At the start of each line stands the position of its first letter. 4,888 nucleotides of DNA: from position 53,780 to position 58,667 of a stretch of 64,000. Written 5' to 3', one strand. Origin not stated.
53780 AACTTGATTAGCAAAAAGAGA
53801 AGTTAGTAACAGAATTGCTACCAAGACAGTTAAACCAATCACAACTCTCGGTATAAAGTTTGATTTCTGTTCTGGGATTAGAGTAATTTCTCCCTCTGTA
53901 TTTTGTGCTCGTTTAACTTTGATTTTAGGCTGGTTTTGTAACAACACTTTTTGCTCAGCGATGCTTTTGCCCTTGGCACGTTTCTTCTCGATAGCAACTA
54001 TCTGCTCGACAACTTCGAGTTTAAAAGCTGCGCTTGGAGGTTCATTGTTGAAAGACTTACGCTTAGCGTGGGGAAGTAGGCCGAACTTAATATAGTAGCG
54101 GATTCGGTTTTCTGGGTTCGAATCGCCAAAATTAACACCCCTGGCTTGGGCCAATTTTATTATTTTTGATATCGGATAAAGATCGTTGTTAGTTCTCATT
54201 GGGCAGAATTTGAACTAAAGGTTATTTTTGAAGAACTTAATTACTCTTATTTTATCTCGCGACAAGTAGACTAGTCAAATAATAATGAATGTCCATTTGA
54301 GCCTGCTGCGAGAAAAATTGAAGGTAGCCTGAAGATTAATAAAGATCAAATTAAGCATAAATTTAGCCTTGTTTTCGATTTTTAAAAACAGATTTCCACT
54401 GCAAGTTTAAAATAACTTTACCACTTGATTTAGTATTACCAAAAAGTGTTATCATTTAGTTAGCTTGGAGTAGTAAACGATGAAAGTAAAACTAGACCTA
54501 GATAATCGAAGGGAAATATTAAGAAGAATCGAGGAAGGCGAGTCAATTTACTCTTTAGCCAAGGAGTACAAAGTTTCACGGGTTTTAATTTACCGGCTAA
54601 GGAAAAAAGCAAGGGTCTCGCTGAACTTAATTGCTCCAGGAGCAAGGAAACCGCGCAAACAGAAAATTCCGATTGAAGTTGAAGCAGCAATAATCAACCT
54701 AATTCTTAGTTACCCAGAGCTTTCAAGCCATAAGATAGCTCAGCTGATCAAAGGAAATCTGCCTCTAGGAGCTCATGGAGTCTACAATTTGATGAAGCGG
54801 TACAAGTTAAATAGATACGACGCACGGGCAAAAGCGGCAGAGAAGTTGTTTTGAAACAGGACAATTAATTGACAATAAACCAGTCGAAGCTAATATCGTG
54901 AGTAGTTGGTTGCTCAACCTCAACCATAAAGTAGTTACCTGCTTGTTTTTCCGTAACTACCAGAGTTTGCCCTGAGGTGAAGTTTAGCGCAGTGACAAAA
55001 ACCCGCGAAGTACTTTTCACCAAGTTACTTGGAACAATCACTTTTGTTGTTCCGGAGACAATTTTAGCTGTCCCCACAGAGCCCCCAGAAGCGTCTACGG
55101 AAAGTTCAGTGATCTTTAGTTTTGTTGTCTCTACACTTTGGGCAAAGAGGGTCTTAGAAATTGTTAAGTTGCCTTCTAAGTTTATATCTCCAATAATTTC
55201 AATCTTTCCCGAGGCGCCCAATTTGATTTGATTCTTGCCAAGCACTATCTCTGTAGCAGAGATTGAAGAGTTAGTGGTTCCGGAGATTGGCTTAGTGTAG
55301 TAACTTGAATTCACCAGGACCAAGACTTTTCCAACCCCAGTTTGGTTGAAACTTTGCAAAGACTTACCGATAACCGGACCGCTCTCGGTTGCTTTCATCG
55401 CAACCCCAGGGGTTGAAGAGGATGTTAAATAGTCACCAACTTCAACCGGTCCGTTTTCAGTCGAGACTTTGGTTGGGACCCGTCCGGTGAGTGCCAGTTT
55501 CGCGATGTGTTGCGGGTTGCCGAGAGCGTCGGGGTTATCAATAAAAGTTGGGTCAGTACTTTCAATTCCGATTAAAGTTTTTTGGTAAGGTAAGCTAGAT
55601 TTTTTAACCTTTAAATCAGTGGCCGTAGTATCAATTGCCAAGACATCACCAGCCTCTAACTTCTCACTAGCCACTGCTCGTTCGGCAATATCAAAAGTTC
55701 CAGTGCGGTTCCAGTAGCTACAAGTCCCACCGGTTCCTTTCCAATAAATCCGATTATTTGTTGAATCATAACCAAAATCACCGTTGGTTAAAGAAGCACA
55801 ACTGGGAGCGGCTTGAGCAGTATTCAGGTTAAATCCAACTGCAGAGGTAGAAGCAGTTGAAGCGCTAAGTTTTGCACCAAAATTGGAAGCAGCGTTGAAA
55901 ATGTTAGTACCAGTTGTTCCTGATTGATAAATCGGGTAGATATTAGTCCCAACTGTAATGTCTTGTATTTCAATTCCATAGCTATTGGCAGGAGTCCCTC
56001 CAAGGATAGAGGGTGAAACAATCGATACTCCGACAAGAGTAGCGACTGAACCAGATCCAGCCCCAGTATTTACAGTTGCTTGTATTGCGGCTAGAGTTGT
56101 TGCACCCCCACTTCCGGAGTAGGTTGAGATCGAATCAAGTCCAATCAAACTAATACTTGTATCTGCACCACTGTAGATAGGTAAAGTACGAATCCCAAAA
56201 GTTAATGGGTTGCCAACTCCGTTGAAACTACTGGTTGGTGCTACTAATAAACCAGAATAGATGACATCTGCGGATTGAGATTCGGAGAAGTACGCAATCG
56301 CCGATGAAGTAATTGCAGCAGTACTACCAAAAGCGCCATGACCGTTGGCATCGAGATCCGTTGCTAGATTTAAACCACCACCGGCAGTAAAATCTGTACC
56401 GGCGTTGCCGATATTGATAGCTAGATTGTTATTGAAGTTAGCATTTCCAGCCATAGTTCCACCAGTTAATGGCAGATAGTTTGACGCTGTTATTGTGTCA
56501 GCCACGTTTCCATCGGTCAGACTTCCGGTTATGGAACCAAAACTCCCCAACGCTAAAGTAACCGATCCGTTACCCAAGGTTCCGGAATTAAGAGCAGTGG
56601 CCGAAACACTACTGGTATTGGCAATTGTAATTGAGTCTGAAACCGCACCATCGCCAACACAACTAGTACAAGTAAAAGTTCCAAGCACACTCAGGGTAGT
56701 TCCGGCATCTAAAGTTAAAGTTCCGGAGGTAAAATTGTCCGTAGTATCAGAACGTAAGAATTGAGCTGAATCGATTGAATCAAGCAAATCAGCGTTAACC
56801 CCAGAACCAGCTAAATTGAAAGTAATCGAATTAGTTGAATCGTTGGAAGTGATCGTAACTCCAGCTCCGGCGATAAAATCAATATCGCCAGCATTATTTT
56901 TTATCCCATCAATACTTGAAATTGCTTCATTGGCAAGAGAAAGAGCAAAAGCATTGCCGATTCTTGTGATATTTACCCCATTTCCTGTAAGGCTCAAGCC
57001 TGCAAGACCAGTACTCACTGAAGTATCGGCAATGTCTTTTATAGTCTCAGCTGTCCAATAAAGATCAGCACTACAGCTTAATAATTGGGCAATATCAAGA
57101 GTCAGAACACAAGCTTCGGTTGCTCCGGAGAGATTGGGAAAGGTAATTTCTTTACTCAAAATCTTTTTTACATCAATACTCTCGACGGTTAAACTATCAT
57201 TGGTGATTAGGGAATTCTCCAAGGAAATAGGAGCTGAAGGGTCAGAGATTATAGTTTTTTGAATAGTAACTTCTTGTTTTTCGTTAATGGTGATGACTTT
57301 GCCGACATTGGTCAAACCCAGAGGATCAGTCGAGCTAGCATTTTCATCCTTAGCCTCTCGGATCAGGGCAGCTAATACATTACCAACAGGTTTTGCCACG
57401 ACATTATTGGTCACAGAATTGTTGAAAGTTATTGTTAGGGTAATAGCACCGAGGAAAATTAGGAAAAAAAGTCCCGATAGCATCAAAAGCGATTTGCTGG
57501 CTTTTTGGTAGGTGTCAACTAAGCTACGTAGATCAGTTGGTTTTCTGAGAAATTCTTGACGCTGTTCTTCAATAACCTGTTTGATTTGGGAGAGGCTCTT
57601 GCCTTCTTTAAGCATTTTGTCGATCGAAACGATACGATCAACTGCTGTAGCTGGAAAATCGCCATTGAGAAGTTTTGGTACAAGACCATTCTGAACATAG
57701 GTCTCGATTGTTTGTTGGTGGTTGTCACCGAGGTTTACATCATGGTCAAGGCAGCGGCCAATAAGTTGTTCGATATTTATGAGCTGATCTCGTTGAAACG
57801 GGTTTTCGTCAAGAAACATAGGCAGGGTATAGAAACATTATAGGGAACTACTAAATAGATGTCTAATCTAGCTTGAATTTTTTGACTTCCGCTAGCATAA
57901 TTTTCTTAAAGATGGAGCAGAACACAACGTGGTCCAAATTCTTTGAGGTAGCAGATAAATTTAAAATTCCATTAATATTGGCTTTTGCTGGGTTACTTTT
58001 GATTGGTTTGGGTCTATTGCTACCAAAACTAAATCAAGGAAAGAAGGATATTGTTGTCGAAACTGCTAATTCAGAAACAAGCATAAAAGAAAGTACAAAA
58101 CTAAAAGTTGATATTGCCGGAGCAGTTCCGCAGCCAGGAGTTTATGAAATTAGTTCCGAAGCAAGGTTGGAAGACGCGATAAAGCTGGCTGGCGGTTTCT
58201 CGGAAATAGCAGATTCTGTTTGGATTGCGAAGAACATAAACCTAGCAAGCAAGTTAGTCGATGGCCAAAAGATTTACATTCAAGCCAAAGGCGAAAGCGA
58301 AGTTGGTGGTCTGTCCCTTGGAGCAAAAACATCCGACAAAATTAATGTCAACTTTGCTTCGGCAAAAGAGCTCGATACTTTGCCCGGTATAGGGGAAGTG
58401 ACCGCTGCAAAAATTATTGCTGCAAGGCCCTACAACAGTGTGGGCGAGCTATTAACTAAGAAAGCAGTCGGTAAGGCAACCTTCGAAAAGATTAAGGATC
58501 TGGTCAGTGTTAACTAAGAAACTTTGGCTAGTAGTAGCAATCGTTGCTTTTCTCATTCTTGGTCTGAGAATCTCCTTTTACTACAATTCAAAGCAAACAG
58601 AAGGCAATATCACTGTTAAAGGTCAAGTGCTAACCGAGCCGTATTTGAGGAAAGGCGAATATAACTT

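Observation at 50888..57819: Giant surface proteins that begin with a cytoplasmic MerR-type HTH, then one TM helix, then a huge ectodomain (three paralogues)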

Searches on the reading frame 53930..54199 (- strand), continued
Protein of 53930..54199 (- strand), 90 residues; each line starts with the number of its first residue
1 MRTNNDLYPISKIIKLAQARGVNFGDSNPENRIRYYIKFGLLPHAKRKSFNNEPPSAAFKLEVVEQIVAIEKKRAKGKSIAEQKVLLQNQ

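Call 48: search_protein_families(library=pfam, proteins=[L019:6758-9052:+, L019:3580-5073:-, L019:5063-5926:-, L001:4660-5436:-], max_evalue=0.001)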
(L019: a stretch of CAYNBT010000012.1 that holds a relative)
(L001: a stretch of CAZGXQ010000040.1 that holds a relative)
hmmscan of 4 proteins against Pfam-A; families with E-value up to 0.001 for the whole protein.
L019:6758-9052:+ (764 aa): 5 families
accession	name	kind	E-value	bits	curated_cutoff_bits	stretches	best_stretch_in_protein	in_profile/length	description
PF04932.20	Wzy_C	-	3.1e-12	46.9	31.7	1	212-360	2-149/149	O-Antigen ligase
PF14559.12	TPR_19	-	2.2e-07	31.5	25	1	620-676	2-58/68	Tetratricopeptide repeat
PF13414.12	TPR_11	-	2.2e-06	27.7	26.8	1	620-656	5-41/42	TPR repeat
PF23914.1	TPR_CcmH_CycH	-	0.00055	20.2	42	1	614-681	55-122/158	Cytochrome c-type biogenesis protein H TPR domain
PF12895.13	ANAPC3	-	0.00083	20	27.2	0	603-666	17-79/82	Anaphase-promoting complex, cyclosome, subunit 3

L019:3580-5073:- (497 aa): 6 families
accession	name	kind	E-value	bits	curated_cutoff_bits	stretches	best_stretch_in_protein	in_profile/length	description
PF01078.27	Mg_chelatase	-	8.9e-41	140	20.3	1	194-387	2-198/207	Magnesium chelatase, subunit ChlI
PF13541.12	ChlI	-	8.2e-16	58.4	27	1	25-140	5-120/121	Subunit ChlI of Mg-chelatase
PF13335.12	Mg_chelatase_C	-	1.7e-13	51.4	26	1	410-492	6-94/94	Magnesium chelatase, subunit ChlI C-terminal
PF13401.12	AAA_22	-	0.00019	22.2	27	1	214-317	5-106/130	AAA domain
PF07728.20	AAA_5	-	0.00031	21.2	22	0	217-348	2-124/139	AAA domain (dynein-related subfamily)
PF20030.5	bpMoxR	-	0.00074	19.1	27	0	202-252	19-68/205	MoxR domain in the MoxR-vWA-beta-propeller ternary systems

L019:5063-5926:- (287 aa): 1 family
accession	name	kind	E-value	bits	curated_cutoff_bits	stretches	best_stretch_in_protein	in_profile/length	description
PF02481.21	DNA_processg_A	-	1.9e-48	164.9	29.6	1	5-198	7-200/212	DNA recombination-mediator protein A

L001:4660-5436:- (258 aa): 1 family
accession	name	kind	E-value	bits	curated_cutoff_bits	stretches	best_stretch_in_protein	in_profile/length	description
PF12760.12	Zn_ribbon_IS1595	-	1.8e-05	25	25.4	1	31-55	20-45/46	Transposase zinc-ribbon domain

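Call 98: find_related_loci(query=A2, collection=viral_contigs, flank=5000)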
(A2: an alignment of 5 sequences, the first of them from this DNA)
Query A2 (90 aa) in viral_contigs; peptide patterns used: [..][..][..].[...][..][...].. (x = any residue, [..] = any of these).
26 stretches matched a pattern, but none encodes a relative of the query by tblastn (E <= 1e-3).

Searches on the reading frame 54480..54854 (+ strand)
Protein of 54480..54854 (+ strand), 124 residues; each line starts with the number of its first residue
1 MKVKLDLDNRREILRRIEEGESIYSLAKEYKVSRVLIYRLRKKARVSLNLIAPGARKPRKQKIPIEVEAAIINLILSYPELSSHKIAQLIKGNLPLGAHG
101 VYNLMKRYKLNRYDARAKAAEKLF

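Call 105: search_protein_families(library=pfam, proteins=[window:54480-54854:+], max_evalue=0.01)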
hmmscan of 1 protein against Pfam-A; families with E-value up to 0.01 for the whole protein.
window:54480-54854:+ (124 aa): 6 families
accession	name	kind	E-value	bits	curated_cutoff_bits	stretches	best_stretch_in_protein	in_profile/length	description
PF13565.12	HTH_32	-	3.4e-05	24.8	33.7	1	48-90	14-56/73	Homeodomain-like domain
PF02796.21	HTH_7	-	4.6e-05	23.9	23.8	1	6-39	7-40/45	Helix-turn-helix domain of resolvase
PF13936.12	HTH_38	-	0.00024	21.2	27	1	4-39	4-39/44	Helix-turn-helix domain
PF01710.22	HTH_Tnp_IS630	-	0.00063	20.2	21.3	1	6-65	4-58/119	Transposase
PF13384.12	HTH_23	-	0.00085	19.5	24.6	1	6-43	3-40/50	Homeodomain-like domain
PF04218.19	CENP-B_N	-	0.0024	17.9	21.2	1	11-43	13-45/53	CENP-B N-terminal DNA-binding domain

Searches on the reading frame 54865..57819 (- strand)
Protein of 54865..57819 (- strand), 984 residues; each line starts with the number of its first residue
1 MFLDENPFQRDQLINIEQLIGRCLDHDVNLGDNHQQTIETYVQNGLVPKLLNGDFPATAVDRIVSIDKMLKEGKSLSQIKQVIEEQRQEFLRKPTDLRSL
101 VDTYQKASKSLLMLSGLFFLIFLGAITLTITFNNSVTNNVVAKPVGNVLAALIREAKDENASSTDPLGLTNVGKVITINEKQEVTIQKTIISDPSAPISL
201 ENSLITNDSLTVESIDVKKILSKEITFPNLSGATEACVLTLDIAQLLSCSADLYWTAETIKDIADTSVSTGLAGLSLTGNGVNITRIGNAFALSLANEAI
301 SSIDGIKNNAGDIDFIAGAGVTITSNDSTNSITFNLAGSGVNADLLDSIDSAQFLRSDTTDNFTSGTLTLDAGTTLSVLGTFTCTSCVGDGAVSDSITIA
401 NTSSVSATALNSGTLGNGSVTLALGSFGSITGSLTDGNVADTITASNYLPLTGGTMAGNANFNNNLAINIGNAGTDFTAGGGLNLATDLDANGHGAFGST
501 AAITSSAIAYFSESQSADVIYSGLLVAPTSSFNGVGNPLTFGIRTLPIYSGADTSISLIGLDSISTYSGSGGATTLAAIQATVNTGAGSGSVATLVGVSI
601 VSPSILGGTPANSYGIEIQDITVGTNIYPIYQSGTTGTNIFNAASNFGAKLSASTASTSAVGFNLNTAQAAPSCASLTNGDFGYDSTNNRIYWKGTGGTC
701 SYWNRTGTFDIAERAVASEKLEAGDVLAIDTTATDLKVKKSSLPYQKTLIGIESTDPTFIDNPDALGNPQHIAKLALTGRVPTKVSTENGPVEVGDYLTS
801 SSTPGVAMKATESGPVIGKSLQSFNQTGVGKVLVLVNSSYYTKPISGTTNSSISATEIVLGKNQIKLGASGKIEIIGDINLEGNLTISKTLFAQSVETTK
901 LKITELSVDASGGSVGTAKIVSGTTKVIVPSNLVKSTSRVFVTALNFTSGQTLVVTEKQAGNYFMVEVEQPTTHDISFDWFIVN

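Call 7: search_protein_families(library=pfam, proteins=[window:54865-57819:-], max_evalue=10)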
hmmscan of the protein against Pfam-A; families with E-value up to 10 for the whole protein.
window:54865-57819:- (984 aa): 1 family
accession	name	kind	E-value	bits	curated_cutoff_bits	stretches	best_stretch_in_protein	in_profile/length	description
PF13411.12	MerR_1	-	0.016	15.7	21.6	1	35-85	14-68/69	MerR HTH family regulatory protein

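Call 8: search_protein_families(library=ncbifam, proteins=[window:54865-57819:-], max_evalue=1)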
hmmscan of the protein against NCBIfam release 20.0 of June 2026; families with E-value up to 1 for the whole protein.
window:54865-57819:- (984 aa): 0 families

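Call 35: search_protein_families(library=phrogs, proteins=[window:54865-57819:-], max_evalue=0.01)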
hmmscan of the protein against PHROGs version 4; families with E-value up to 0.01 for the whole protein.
window:54865-57819:- (984 aa): 1 family
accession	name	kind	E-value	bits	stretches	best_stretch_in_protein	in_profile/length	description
phrog_19602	-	tail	0.0036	17.2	0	692-822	374-489/504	tail fiber protein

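Call 77: list_cluster_members(proteins=[P0003, window:54865-57819:-, window:34662-42194:-, P0019, P0045, P0143, P0104, P0018, P0011, P0074])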
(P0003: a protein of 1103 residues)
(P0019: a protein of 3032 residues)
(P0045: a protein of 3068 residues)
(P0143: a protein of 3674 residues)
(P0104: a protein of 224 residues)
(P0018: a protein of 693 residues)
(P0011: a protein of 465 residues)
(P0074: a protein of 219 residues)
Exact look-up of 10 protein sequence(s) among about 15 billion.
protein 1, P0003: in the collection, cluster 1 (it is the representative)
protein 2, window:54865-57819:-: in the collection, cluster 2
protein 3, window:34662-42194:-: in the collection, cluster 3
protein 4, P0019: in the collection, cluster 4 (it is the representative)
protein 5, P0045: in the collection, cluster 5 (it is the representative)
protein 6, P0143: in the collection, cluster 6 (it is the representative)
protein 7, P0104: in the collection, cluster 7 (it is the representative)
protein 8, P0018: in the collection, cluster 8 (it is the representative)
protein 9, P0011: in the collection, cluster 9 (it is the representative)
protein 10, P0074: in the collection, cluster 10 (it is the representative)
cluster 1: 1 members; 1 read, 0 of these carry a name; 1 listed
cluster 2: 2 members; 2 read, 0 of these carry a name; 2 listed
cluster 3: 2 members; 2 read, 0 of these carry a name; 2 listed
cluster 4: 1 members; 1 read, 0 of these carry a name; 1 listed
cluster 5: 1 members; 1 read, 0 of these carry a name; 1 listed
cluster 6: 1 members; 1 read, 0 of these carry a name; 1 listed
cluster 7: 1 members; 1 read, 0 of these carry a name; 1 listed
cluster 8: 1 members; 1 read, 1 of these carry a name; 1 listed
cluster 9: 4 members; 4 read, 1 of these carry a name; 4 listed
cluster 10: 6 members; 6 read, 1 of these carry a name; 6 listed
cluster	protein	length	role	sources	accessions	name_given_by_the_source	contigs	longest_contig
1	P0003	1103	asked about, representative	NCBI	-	-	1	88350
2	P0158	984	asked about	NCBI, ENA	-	-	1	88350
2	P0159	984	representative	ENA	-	-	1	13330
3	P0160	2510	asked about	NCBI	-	-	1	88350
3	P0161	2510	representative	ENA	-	-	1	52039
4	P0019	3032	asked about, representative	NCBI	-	-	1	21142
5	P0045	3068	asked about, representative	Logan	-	-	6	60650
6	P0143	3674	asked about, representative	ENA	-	-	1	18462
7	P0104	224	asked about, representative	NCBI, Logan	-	-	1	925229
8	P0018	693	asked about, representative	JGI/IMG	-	DNA-binding transcriptional MerR regulator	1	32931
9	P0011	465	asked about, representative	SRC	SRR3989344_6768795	-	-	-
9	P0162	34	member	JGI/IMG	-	hypothetical protein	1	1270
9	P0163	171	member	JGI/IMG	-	-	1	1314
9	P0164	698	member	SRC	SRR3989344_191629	-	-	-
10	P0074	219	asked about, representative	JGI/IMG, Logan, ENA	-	-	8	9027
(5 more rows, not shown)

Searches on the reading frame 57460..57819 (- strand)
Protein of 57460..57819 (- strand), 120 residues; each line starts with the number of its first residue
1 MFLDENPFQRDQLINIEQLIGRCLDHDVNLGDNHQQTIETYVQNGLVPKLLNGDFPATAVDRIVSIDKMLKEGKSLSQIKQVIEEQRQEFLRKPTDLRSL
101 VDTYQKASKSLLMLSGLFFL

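Call 7: search_protein_families(library=pfam, proteins=[window:57460-57819:-], max_evalue=10)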
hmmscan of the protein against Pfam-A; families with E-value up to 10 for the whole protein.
window:57460-57819:- (120 aa): 3 families
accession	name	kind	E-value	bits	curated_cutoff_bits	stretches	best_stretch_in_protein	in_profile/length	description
PF13411.12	MerR_1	-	0.00059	20.3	21.6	1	35-85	14-68/69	MerR HTH family regulatory protein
PF09524.15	Phg_2220_C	-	0.017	15.6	27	1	52-92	10-49/73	Conserved phage C-terminus (Phg_2220_C)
PF13798.11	PCYCGC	-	0.18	12.2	25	1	67-96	120-149/153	Protein of unknown function with PCYCGC motif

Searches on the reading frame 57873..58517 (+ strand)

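Call 9: search_protein_families(library=pfam, proteins=[window:57873-58517:+], max_evalue=0.01)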
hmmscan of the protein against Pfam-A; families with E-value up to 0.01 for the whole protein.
window:57873-58517:+ (214 aa): 8 families
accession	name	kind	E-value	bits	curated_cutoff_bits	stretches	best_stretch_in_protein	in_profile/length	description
PF12836.13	HHH_3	-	1.3e-14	54.5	27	1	154-211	3-64/65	Helix-hairpin-helix motif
PF10531.15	SLBB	-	1.9e-10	40.8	27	1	78-136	1-54/55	SLBB domain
PF00633.29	HHH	-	2.9e-07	30.4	24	1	158-183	4-29/30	Helix-hairpin-helix motif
PF22461.2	SLBB_2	-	3.8e-05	24.1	27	1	78-114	2-40/79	SLBB domain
PF06514.17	PsbU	-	7.4e-05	23.1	24.5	1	150-196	8-54/93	Photosystem II 12 kDa extrinsic protein (PsbU)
PF14520.12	HHH_5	-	0.00018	22.3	27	0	165-196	2-32/57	Helix-hairpin-helix domain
PF03934.19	T2SSK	-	0.00055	20.7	24.2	1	157-213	1-62/63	Type II secretion system (T2SS), protein K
PF14716.13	HHH_8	-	0.007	17.2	30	0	159-181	42-64/73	Helix-hairpin-helix domain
